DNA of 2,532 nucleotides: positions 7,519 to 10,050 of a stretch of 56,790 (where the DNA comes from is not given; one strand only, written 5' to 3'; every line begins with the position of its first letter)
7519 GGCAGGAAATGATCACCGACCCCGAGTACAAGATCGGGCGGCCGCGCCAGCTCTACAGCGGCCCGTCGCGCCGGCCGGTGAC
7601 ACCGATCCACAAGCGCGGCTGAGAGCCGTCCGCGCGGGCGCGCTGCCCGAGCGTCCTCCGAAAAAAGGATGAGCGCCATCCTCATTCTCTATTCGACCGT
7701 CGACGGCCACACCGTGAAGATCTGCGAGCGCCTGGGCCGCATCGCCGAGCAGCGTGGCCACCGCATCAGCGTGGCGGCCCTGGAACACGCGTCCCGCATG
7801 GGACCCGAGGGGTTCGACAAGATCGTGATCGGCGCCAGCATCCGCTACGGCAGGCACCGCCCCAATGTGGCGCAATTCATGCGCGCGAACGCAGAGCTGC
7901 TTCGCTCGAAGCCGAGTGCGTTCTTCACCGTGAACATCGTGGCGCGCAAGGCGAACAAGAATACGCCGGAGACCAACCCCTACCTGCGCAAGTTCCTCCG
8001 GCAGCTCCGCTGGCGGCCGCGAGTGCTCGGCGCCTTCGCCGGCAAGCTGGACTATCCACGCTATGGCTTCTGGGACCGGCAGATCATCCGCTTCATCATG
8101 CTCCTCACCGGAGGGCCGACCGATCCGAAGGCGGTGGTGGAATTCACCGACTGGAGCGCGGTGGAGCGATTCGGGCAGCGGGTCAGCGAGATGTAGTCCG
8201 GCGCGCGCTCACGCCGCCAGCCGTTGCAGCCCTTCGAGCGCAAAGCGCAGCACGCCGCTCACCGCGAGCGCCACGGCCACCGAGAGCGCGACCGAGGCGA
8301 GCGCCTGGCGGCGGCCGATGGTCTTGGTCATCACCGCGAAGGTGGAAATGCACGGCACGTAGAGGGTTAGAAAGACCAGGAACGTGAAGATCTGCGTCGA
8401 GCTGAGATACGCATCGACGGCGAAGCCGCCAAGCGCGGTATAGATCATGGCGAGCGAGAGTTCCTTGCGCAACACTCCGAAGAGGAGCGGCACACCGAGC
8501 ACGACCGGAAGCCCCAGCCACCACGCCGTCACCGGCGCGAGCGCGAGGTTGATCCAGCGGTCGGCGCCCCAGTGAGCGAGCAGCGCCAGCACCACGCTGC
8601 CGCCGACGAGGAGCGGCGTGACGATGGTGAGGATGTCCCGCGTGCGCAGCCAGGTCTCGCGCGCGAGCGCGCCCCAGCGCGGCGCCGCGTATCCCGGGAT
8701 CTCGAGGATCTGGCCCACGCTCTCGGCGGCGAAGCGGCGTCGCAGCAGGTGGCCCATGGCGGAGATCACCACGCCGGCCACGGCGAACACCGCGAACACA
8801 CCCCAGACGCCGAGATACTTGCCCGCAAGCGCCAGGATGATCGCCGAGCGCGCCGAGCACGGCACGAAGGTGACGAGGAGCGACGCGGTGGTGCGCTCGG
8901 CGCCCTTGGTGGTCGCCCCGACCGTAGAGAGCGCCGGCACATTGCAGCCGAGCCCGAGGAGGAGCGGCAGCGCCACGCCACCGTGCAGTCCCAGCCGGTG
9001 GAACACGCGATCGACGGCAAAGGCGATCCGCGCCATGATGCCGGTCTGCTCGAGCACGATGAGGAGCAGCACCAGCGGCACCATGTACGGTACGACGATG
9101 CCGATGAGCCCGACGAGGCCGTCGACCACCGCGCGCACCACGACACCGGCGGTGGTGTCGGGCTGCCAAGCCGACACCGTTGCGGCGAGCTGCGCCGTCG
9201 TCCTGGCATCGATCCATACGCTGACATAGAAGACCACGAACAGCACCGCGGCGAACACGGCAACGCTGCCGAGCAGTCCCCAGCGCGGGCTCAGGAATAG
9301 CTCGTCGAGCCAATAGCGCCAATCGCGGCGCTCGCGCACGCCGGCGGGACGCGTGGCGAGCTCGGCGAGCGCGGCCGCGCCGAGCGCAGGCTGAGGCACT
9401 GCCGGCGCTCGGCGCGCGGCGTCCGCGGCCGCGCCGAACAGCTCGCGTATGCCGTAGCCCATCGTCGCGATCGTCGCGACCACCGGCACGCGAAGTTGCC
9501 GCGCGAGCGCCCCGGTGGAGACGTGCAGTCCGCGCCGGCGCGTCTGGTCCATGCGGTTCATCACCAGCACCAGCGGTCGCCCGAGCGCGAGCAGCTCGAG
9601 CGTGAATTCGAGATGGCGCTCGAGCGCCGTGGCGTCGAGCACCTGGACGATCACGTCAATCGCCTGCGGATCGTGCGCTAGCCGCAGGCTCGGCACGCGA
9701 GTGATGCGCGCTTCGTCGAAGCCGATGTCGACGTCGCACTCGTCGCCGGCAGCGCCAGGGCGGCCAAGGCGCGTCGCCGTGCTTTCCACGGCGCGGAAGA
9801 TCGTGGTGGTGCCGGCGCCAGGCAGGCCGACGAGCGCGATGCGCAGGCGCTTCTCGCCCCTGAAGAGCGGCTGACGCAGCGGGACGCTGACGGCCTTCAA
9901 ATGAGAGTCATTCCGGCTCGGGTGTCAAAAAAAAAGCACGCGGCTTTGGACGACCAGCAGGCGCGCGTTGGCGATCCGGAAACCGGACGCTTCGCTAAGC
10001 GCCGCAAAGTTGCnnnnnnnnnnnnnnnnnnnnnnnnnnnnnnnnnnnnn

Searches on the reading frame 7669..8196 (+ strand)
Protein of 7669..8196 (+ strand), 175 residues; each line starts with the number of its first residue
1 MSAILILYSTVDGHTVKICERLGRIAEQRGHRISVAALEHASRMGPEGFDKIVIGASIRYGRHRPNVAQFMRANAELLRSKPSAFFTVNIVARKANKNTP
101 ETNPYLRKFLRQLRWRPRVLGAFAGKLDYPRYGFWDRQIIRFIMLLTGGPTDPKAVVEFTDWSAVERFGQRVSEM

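Call 29: search_protein_families(library=pfam, proteins=[window:7669-8196:+], max_evalue=0.00001)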
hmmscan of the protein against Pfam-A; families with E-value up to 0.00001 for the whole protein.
window:7669-8196:+ (175 aa): 1 family
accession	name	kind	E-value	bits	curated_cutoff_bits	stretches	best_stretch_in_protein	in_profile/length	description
PF12724.12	Flavodoxin_5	-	4.3e-45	154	27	1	5-153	1-144/145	Flavodoxin domain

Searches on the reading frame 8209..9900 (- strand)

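Call 29: search_protein_families(library=pfam, proteins=[window:8209-9900:-], max_evalue=0.00001)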
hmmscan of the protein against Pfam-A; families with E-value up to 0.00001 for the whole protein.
window:8209-9900:- (563 aa): 3 families
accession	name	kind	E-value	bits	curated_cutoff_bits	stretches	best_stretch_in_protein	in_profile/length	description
PF07670.19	Gate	-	3.2e-25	89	29.6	2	269-361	4-103/104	Nucleoside recognition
PF02421.24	FeoB_N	-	5.4e-20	71.9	27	1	80-155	78-153/156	Ferrous iron transport protein B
PF07664.17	FeoB_C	-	6.3e-07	29.5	26.6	1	368-419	1-54/54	Ferrous iron transport protein B C terminus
